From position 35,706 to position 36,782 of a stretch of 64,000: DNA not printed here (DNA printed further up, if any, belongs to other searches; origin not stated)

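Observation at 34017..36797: Secreted protein combining two tandem GDPH/VWD-like domains with a giant (~430 aa) polybasic tail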

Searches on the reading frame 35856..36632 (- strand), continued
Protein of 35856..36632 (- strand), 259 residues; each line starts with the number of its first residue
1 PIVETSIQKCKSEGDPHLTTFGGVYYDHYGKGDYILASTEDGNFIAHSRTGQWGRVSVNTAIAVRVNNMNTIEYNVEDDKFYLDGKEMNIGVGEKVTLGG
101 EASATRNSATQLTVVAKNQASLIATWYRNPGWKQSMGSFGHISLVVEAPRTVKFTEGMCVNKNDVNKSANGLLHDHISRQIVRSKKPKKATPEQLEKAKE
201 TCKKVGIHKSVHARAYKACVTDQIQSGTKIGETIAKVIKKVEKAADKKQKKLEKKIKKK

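Call 58: search_solved_structures(query=A2, max_evalue=0.001, show_alignments=3)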
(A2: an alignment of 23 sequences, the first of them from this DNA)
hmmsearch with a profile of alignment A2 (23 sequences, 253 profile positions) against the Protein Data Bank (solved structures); distinct sequences matched with E-value up to 0.001: 7.
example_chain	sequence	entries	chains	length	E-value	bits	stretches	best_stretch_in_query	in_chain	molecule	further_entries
8rde_A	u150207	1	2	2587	7e-38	133.6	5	4-89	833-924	Fc fragment of IgG binding protein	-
8r0t_A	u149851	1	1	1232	1.2e-28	103.3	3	4-89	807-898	Fc fragment of IgG binding protein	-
8oes_A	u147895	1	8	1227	1e-06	31.4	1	5-90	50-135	Mucin-5B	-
9gvj_A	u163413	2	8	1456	8.6e-06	28.4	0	5-37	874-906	Mucin-5AC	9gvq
8oer_A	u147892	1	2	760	7.9e-05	25.2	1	5-90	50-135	Mucin-5B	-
24ne_A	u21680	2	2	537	0.00016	24.3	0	63-219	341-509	Luciferase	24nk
8qci_B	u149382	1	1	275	0.00086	21.9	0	13-36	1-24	IgGFc-binding protein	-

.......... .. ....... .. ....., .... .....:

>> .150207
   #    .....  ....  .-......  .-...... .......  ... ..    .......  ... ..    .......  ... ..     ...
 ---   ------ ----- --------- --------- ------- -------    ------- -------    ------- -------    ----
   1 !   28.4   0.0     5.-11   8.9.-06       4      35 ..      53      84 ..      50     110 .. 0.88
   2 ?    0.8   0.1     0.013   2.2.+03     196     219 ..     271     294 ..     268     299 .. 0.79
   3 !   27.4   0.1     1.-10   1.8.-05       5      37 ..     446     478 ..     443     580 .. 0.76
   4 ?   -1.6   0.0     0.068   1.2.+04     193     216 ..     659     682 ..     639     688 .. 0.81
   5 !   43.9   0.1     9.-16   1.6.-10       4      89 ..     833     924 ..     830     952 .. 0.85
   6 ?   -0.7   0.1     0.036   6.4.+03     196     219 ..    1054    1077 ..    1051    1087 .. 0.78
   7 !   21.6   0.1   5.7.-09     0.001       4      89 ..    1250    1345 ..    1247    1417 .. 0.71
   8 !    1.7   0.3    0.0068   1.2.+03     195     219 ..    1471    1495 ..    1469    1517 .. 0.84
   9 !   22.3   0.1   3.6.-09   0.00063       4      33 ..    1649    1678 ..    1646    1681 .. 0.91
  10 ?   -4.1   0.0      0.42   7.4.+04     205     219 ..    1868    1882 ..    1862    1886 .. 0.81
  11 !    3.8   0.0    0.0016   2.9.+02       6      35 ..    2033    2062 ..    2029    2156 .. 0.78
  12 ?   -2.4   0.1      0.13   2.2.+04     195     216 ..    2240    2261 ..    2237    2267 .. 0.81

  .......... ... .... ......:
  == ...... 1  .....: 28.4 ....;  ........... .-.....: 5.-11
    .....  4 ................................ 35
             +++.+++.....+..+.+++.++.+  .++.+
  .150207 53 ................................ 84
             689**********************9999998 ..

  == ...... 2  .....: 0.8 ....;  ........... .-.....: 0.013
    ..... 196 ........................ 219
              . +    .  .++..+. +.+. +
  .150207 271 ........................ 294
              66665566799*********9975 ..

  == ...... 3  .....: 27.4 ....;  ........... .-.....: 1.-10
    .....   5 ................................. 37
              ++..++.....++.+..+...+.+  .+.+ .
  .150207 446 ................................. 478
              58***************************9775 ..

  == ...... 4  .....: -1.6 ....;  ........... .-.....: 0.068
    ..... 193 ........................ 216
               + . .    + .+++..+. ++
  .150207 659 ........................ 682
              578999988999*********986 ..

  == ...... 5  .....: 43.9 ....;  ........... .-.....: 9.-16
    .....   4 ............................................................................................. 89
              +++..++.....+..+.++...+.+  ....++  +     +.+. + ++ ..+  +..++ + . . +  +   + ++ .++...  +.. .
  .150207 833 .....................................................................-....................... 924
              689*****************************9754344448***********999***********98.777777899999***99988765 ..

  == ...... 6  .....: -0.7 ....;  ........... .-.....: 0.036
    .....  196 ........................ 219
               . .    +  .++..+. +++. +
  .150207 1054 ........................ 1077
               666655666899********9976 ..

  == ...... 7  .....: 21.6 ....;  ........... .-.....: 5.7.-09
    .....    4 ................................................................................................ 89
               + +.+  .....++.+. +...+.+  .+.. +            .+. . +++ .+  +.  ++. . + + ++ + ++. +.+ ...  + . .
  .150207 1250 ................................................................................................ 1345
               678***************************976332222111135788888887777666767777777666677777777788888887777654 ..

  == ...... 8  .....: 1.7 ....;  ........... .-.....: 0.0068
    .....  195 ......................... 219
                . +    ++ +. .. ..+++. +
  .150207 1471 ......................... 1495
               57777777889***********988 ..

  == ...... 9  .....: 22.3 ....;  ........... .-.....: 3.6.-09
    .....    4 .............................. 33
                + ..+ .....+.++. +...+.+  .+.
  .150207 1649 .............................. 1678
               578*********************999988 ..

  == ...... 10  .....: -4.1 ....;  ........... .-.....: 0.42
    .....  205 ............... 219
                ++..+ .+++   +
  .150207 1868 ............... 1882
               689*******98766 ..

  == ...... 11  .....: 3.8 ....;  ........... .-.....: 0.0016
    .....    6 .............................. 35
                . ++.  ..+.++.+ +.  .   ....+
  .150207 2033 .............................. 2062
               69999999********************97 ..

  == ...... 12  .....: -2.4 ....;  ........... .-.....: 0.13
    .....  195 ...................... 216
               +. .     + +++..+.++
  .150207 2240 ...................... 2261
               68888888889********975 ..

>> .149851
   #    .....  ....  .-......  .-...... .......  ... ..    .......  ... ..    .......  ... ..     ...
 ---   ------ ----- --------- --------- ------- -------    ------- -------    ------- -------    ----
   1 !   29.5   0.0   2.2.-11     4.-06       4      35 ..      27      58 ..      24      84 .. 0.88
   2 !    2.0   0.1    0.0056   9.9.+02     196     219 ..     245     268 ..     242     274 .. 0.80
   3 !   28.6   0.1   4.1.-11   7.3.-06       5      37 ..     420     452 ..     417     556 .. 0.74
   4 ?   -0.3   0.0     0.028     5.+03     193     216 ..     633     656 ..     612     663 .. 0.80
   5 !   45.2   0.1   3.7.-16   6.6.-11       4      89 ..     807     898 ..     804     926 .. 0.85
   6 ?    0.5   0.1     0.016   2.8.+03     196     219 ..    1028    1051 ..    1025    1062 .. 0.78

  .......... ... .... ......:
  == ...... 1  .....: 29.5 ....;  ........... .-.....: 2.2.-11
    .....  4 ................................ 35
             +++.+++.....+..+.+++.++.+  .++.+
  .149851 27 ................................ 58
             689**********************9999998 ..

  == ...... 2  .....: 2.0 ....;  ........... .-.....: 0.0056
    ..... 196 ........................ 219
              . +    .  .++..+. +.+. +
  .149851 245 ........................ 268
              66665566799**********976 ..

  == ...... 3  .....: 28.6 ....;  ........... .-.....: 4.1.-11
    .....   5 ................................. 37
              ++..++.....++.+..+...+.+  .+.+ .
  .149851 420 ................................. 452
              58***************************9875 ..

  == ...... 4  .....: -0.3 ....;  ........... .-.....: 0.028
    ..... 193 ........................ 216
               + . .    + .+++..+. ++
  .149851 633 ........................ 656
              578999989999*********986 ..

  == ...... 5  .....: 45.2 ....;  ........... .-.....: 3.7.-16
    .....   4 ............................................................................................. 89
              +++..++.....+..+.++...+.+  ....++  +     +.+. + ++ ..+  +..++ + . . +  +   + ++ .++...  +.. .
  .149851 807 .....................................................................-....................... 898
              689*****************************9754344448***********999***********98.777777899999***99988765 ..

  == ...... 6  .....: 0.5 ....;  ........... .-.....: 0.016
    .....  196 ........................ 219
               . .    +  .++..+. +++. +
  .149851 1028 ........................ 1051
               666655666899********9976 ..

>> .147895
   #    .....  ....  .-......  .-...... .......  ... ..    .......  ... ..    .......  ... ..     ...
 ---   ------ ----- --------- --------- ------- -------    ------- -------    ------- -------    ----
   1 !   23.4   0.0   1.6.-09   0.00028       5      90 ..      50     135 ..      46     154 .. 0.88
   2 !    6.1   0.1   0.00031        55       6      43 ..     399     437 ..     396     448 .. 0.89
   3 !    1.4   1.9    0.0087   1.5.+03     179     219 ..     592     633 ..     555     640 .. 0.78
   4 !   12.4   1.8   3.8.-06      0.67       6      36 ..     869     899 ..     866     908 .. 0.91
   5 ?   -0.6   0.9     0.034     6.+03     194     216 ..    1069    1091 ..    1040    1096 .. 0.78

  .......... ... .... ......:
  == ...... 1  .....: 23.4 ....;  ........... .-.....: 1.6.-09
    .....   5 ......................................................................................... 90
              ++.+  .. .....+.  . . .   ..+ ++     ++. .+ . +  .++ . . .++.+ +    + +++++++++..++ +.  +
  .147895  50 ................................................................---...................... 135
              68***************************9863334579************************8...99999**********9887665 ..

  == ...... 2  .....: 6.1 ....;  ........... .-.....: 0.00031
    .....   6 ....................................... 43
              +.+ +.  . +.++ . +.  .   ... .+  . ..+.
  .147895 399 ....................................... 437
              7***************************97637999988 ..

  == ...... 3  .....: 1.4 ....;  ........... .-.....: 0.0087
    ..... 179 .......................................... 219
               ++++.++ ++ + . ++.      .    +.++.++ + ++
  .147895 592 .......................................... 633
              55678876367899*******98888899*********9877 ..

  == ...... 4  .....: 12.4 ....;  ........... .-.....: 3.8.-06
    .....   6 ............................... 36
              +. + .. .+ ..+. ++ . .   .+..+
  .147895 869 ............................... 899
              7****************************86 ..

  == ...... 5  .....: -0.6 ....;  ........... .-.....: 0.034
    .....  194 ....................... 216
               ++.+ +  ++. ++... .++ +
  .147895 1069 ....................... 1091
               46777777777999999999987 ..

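Call 62: find_encoding_contigs(protein=P0005, flank=3000, max_places=2)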
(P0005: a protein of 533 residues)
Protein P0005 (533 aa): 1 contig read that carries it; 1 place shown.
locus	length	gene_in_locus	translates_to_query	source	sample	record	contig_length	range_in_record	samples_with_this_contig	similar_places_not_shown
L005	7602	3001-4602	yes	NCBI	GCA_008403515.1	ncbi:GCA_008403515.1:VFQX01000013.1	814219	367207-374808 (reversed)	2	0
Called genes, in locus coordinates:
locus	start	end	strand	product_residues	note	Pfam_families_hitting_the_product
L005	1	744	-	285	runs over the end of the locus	PF05724:TPMT, PF08241:Methyltransf_11 (weak), PF08242:Methyltransf_12, PF13649:Methyltransf_25, PF13847:Methyltransf_31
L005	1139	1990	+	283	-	-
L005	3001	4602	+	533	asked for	PF00094:VWD (weak)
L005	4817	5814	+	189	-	PF25265:USP32_N (weak), PF13405:EF-hand_6 (faint), PF13499:EF-hand_7 (weak), PF13833:EF-hand_8 (faint), PF00036:EF-hand_1 (weak), PF13499:EF-hand_7, PF00036:EF-hand_1 (weak), PF13202:EF-hand_5 (weak), +1 more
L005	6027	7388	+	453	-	PF07724:AAA_2 (faint), PF07728:AAA_5 (faint), PF16450:Prot_ATP_ID_OB_C, PF05673:DUF815 (faint), PF00004:AAA, PF13401:AAA_22 (faint), PF17862:AAA_lid_3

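Call 74: search_protein_families(library=pfam, alignment_id=A2, max_evalue=0.01)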
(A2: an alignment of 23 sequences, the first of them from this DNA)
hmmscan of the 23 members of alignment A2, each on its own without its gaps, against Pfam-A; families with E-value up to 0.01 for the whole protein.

A. member 1, seq(259 aa): 1 family
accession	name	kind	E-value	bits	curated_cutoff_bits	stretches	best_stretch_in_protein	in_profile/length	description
PF00094.30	VWD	-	1.1e-06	29.5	22.9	1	10-95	1-87/156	von Willebrand factor type D domain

B. families by the number of members that match (of 23 scanned): 3 families
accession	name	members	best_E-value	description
PF00094.30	VWD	21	9.6e-10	von Willebrand factor type D domain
PF06534.19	RGM_C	6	2.6e-09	Repulsive guidance molecule (RGM) C-terminal domain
PF08925.16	DUF1907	1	0.0051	Domain of Unknown Function (DUF1907)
